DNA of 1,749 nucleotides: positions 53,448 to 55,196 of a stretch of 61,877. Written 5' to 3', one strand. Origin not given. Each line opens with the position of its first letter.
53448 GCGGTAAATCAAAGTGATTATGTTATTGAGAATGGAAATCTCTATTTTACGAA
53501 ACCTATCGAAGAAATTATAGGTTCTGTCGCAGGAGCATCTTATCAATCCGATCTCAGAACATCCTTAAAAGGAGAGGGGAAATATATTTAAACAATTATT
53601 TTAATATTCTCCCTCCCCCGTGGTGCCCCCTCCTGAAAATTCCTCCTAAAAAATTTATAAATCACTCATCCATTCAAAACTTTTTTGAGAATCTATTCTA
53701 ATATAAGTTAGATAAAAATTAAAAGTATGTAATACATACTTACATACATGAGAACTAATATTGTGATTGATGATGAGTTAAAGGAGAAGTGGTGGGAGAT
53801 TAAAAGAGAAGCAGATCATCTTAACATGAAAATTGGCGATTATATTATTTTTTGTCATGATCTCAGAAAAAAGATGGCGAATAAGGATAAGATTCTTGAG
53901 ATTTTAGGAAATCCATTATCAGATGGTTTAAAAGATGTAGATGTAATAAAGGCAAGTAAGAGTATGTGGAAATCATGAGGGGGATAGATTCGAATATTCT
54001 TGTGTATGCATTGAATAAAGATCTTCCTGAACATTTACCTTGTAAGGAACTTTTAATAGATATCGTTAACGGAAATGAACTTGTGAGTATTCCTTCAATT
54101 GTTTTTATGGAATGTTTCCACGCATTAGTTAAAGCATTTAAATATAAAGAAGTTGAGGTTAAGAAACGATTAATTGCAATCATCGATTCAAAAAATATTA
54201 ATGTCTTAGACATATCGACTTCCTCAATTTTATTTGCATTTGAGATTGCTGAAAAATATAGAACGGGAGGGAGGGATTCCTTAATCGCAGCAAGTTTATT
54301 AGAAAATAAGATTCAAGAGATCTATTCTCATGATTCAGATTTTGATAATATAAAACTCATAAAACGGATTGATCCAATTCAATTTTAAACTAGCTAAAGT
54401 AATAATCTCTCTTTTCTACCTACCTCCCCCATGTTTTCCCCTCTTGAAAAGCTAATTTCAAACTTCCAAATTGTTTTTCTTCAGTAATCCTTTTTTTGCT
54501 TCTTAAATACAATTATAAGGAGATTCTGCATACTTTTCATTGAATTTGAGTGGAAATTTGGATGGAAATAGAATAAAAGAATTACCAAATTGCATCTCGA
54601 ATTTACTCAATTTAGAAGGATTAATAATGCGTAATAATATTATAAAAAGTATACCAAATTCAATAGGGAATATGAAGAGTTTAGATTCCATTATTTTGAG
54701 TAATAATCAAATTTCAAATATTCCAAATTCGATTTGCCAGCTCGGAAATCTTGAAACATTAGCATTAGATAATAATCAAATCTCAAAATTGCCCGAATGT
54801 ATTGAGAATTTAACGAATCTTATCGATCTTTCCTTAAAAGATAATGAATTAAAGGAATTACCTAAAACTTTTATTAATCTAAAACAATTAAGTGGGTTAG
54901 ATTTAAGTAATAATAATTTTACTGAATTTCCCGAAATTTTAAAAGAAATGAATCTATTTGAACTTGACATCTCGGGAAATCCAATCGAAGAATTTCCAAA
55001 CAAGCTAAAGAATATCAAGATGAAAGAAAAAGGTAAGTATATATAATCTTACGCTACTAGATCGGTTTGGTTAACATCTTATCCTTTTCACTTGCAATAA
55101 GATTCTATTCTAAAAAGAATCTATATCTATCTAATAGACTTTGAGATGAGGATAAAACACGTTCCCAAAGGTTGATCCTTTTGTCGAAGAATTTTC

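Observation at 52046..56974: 4.9-kb insertion bounded by 65-bp direct repeats that duplicate the 5' end of a P-loop kinase gene, with no recognisable integrase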

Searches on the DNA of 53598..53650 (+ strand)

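Call 91: build_rna_model(alignment_id=A6, structure=none)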
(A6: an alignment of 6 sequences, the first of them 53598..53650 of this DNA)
Model R1 built from alignment A6 (6 sequences, 62 columns); structure: none (sequence only).
model positions 53; base pairs 0; branch points 0; effective number of sequences 6; information 0.667 bits per position. No base pairs: searches with it score sequence only.

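Call 92: search_with_rna_model(model_id=R1, source=window, max_evalue=10, filters=off)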
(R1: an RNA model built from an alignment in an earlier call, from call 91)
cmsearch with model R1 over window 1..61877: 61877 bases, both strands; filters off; matches with E-value up to 10: 30.
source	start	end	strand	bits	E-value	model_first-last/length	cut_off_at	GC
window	53599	53648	+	38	5.6e-11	2-51/53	-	0.5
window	54411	54460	+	36.5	1.6e-10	3-52/53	-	0.42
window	56767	56819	-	30.6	1.2e-08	8-52/53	-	0.42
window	55823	55876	-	26.9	1.8e-07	8-52/53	-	0.37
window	19000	19027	-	6.4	0.67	12-41/53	-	0.36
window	53968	53993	-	5.6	1.2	8-31/53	-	0.46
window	37853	37868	-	5.4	1.3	31-46/53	-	0.5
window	17017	17030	-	4.9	1.9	27-40/53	-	0.5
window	48527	48552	-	4.8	2.1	2-27/53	-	0.31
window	15235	15260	+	4.6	2.4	17-42/53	-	0.35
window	32217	32236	+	4.4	2.7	27-46/53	-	0.4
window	18425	18439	-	4.2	3.2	23-37/53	-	0.4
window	56306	56332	+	4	3.7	5-33/53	-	0.3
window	23563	23578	-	4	3.8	35-50/53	-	0.25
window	55683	55700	-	3.8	4.4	7-24/53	-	0.39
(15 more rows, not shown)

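Call 93: search_with_rna_model(model_id=R1, sources=[L001, L003, L005, L007, L008, L009, L010, L011, L012, L013, L014, L015, L016, L017, L018, L019, L020, L021, L022, L023, L024, L025, L026, L027, L028, L029, L030, L031, L032, L033, L034, L035, L036, L037, L038, L039, L087, L088, L089, L090, L091, L092, L093, L094, L095, L096, L097, L098, L099, L100, L101, L102, L103, L104, L105, L106, L107, L108, L110, L112, L114], max_evalue=1)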
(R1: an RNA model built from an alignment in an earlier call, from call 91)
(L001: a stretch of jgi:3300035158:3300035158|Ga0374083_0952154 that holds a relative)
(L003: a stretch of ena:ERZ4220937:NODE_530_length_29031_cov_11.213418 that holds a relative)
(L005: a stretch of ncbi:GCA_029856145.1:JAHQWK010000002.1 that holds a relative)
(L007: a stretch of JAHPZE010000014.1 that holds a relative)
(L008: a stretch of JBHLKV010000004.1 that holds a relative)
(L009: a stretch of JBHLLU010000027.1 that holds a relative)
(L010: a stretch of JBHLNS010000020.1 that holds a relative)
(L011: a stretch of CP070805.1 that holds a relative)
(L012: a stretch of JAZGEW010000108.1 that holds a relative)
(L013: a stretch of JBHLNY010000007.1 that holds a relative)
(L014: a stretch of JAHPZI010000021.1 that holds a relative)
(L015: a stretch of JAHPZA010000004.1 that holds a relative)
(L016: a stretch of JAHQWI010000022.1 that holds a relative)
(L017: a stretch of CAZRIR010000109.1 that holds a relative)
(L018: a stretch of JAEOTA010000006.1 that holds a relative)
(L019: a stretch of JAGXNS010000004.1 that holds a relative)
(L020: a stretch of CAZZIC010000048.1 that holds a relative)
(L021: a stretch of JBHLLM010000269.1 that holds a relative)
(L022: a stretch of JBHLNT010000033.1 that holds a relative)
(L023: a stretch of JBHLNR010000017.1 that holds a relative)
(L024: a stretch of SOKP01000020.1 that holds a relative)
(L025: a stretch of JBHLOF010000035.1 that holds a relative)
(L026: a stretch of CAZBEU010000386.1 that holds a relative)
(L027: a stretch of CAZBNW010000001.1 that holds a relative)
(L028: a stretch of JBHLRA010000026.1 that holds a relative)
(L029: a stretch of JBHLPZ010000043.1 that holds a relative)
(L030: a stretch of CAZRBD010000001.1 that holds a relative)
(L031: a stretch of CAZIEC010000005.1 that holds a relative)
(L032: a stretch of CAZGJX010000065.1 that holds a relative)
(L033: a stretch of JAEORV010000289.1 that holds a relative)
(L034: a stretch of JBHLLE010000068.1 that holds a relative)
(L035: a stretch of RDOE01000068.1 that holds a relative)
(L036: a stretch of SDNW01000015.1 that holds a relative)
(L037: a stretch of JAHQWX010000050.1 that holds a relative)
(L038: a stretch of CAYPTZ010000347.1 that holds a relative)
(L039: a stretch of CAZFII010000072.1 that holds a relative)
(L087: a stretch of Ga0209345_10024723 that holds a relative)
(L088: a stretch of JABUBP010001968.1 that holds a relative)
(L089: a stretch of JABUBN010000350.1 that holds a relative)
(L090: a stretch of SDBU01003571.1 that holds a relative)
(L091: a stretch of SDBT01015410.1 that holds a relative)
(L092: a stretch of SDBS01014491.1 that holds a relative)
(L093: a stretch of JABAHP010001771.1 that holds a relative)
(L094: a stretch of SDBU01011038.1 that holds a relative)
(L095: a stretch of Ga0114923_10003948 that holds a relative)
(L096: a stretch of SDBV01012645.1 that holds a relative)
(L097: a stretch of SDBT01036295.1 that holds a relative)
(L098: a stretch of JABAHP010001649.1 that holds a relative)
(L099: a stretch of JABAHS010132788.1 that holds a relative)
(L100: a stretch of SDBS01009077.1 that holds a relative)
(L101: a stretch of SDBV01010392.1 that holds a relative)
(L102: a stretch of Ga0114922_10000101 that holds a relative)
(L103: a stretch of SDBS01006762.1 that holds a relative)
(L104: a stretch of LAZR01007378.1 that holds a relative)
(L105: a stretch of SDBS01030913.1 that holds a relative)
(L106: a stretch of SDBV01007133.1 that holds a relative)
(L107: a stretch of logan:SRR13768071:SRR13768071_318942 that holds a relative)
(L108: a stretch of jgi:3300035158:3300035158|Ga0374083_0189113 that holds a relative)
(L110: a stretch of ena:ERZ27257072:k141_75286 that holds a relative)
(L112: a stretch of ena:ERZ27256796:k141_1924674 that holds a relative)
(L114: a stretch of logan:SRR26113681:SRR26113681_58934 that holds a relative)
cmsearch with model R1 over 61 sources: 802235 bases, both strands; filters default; matches with E-value up to 1: 3.
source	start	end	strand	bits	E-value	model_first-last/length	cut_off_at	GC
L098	14882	14923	+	35.8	3.6e-09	2-43/53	-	0.51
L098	15742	15781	+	32.4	4.4e-08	3-42/53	-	0.57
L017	6014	6040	-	10.7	0.37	23-49/53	-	0.44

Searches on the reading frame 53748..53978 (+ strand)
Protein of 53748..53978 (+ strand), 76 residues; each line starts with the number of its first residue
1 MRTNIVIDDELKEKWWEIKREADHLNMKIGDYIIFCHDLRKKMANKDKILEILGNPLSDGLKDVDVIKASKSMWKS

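Call 7: search_protein_families(library=pfam, max_evalue=0.01, proteins=[window:53748-53978:+])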
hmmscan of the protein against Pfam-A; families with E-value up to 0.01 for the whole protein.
window:53748-53978:+ (76 aa): 0 families

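Call 29: search_protein_families(library=pfam, max_evalue=10, proteins=[window:53748-53975:+])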
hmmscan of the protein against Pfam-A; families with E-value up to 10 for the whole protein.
seq(76 aa): 4 families
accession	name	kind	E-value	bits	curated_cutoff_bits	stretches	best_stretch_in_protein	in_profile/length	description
PF09957.15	VapB_antitoxin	-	0.027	14.8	23.4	1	1-11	1-11/47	Bacterial antitoxin of type II TA system, VapB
PF15921.10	CCDC158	-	0.035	12.4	27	1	16-55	534-569/1112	Coiled-coil domain-containing protein 158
PF08824.15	Serine_rich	-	0.056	13.8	26.9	1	9-53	36-81/157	Serine rich protein interaction domain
PF00018.34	SH3_1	-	2.7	8.1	22.9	1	20-38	9-27/48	SH3 domain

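Call 77: search_protein_families(library=phrogs, max_evalue=0.01, proteins=[window:53748-53978:+])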
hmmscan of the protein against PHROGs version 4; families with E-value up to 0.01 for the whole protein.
window:53748-53978:+ (76 aa): 0 families

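Call 78: search_protein_families(library=ncbifam, max_evalue=0.01, proteins=[window:53748-53978:+])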
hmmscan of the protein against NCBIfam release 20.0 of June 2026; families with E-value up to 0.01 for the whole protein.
window:53748-53978:+ (76 aa): 0 families

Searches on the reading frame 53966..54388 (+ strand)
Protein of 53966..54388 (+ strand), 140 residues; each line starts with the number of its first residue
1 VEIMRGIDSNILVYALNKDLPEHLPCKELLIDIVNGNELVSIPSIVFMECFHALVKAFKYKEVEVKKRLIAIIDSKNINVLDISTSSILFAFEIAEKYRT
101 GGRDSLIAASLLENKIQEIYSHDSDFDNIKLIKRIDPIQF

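Call 7: search_protein_families(library=pfam, max_evalue=0.01, proteins=[window:53966-54388:+])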
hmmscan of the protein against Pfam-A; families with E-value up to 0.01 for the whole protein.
window:53966-54388:+ (140 aa): 1 family
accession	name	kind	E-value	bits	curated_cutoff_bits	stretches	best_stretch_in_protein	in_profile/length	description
PF01850.27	PIN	-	4.7e-14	53.5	23.6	1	7-129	3-117/120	PIN domain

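Call 48: find_related_loci(query=window:53975-54388:+, collection=viral_contigs, flank=6000)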
Query window:53975-54388:+ (137 aa) in viral_contigs; peptide patterns used: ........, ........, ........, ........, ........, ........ (x = any residue, [..] = any of these).
26 stretches matched a pattern, but none encodes a relative of the query by tblastn (E <= 1e-3).

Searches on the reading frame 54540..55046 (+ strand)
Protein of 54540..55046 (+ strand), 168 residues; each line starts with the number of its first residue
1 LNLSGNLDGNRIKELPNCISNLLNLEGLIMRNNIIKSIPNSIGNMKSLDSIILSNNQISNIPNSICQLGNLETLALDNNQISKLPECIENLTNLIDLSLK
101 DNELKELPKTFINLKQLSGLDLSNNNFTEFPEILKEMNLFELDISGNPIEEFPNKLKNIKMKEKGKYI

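Call 7: search_protein_families(library=pfam, max_evalue=0.01, proteins=[window:54540-55046:+])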
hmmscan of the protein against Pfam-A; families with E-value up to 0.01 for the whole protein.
window:54540-55046:+ (168 aa): 8 families
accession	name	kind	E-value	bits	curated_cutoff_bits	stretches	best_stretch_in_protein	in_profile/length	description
PF13855.12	LRR_8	-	1e-27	96.1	27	5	70-127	2-61/61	Leucine rich repeat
PF23598.1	LRR_14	-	2e-20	73.3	40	2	18-98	42-120/353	Leucine-rich repeat region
PF12799.13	LRR_4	-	5.2e-15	55.6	27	2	46-85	1-40/44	Leucine Rich repeats (2 copies)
PF00560.39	LRR_1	-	5.2e-12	43.9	20.6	0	70-91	1-23/23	Leucine Rich Repeat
PF23286.1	LRR_13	-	7.1e-06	26.3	30.1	0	11-71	15-76/210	Disease resistance protein RPS4B-like, leucine-rich repeats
PF23211.1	LRR_LRWD1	-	0.00086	19.5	28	0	16-81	35-98/190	Leucine-rich repeat and WD repeat-containing protein 1, LRR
PF25013.1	LRR_Zer-1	-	0.0019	18.8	27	0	68-156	7-105/137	Zer-1-like, Leucine-rich repeats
PF13229.12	Beta_helix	-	0.0025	17.9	25.9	1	6-128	12-135/158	Right handed beta helix region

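Call 77: search_protein_families(library=phrogs, max_evalue=0.01, proteins=[window:54540-55046:+])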
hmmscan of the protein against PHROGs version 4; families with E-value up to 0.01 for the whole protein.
window:54540-55046:+ (168 aa): 2 families
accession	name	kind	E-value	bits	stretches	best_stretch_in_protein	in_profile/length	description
phrog_6688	-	unknown function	4.2e-33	115.9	1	6-160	494-649/681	-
phrog_21719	-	unknown function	1.7e-09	37.6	1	48-155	86-185/554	-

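Call 78: search_protein_families(library=ncbifam, max_evalue=0.01, proteins=[window:54540-55046:+])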
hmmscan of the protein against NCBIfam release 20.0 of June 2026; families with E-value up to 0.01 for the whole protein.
window:54540-55046:+ (168 aa): 9 families
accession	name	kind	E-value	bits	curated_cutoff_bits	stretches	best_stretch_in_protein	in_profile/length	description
NF047464.1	FibnectbindLIC11051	equivalog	3.9e-31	108.2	1000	2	6-112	540-647/685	LIC_11051 family fibronectin-binding protein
NF041400.1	XopAE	equivalog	5.6e-21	75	600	1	7-135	73-205/478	type III secretion system effector XopAE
NF041351.1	XopL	equivalog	7.3e-20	71.1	500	2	7-100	160-255/497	type III secretion system leucine-rich repeat domain-containing effector XopL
NF041381.1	XopAC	subfamily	3.4e-18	65.6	450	1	7-160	73-228/451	XopAC/AvrAC family type III secretion system effector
NF033189.1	internalin_A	exception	4.2e-10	38.6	1600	1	9-150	172-307/799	class 1 internalin InlA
NF033190.2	inl_like_NEAT_1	exception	1.5e-09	36.8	1275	2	68-153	240-323/754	NEAT domain-containing leucine-rich repeat protein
NF011897.0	PRK15370.1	equivalog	3.8e-08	31.6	1113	1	58-157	190-282/755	SPI-1 type III secretion system effector E3 ubiquitin transferase SlrP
NF033188.1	internalin_H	exception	1.1e-05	24.3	1050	1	6-151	104-244/548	InlH/InlC2 family class 1 internalin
NF011917.0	PRK15387.1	equivalog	0.0001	20.5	1243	1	12-154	274-399/788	type III secretion system effector E3 ubiquitin transferase SspH2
